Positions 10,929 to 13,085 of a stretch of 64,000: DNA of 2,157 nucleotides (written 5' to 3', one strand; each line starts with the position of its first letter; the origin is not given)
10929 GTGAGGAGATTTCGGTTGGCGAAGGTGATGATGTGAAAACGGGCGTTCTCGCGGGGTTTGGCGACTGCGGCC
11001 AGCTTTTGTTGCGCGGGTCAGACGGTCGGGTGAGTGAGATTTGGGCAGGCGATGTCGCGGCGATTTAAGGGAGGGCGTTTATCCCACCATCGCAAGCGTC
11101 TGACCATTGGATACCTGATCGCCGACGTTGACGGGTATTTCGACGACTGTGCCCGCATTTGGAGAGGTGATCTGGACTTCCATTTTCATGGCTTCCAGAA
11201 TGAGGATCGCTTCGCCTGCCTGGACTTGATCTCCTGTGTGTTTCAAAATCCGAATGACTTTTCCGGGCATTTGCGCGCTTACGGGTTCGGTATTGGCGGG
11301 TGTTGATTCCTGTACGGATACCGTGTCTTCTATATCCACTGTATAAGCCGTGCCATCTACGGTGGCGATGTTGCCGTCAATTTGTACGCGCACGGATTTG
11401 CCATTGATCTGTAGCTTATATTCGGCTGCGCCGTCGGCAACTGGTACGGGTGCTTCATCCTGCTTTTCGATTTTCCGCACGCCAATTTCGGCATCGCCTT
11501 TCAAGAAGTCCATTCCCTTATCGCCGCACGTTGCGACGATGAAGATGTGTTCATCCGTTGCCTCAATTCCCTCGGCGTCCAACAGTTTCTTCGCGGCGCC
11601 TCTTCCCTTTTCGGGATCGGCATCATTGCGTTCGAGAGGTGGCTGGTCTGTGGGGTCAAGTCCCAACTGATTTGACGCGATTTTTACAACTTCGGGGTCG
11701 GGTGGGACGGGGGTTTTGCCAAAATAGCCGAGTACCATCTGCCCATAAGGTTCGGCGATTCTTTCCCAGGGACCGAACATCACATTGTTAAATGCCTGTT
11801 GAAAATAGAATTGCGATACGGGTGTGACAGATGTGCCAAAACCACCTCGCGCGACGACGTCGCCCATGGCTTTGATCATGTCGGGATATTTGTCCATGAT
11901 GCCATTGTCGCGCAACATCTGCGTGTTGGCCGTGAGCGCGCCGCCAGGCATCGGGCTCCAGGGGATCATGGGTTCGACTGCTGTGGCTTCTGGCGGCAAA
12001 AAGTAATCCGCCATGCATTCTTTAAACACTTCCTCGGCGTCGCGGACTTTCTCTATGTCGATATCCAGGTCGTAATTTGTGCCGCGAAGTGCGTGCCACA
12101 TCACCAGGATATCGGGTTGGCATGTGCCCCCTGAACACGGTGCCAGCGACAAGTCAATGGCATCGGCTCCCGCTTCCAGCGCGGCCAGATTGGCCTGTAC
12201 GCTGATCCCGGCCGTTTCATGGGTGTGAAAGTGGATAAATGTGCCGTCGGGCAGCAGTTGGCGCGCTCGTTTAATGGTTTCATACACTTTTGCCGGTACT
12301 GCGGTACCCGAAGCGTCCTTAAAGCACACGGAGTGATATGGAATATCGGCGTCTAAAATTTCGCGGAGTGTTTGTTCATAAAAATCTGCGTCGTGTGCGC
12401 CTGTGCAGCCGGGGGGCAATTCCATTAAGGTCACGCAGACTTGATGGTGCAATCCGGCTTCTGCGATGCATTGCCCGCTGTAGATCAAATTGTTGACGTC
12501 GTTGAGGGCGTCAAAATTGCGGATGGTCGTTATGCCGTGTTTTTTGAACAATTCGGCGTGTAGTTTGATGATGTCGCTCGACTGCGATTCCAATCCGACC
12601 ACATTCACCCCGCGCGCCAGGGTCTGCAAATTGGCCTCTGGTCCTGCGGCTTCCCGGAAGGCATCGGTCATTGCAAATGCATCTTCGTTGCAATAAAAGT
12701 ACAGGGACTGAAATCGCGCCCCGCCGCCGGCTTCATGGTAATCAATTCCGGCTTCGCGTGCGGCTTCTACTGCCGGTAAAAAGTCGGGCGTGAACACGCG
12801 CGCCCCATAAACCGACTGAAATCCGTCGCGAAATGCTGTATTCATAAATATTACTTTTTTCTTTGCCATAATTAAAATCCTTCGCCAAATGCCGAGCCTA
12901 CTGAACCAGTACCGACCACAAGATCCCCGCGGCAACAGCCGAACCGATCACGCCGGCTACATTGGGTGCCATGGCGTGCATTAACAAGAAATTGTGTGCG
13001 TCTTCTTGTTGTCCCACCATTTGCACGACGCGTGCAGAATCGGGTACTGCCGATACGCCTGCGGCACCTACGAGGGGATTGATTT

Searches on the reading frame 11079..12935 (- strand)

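Call 35: search_protein_families(library=pfam, proteins=[window:11079-12935:-], max_evalue=1)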
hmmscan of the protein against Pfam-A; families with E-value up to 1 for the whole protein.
window:11079-12935:- (618 aa): 11 families
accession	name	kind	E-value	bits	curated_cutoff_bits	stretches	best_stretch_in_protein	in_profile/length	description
PF02436.23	PYC_OADA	-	3e-27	96.1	27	1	327-514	4-196/201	Conserved carboxylase domain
PF00364.28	Biotin_lipoyl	-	2.5e-18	66.1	22.1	1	552-616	3-72/73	Biotin-requiring enzyme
PF00682.25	HMGL-like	-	4.3e-10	39.9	29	1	204-303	160-259/260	HMGL-like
PF13533.13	Biotin_lipoyl_2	-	9.8e-07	28.9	29.8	2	587-615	1-29/32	Biotin-lipoyl like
PF16576.10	HlyD_D23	-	0.0017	18.1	30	1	583-617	105-139/214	Barrel-sandwich domain of CusB or HlyD membrane-fusion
PF05896.17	NQRA_N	-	0.0018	18.9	25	1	565-600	44-78/94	NqrA N-terminal barrel-sandwich hybrid domain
PF01597.25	GCV_H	-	0.0018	18.6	22.2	1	556-606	29-80/122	Glycine cleavage H-protein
PF13437.12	HlyD_3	-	0.017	16.3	22.2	1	589-616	2-29/106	HlyD family secretion protein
PF07831.19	PYNP_C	-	0.019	15.1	27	0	561-580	34-53/75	Pyrimidine nucleoside phosphorylase C-terminal domain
PF13375.12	RnfC_N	-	0.054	14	25.6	0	558-603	39-83/101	RnfC Barrel sandwich hybrid domain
PF01551.29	Peptidase_M23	-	0.071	13.7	28.7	1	549-618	13-73/96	Peptidase family M23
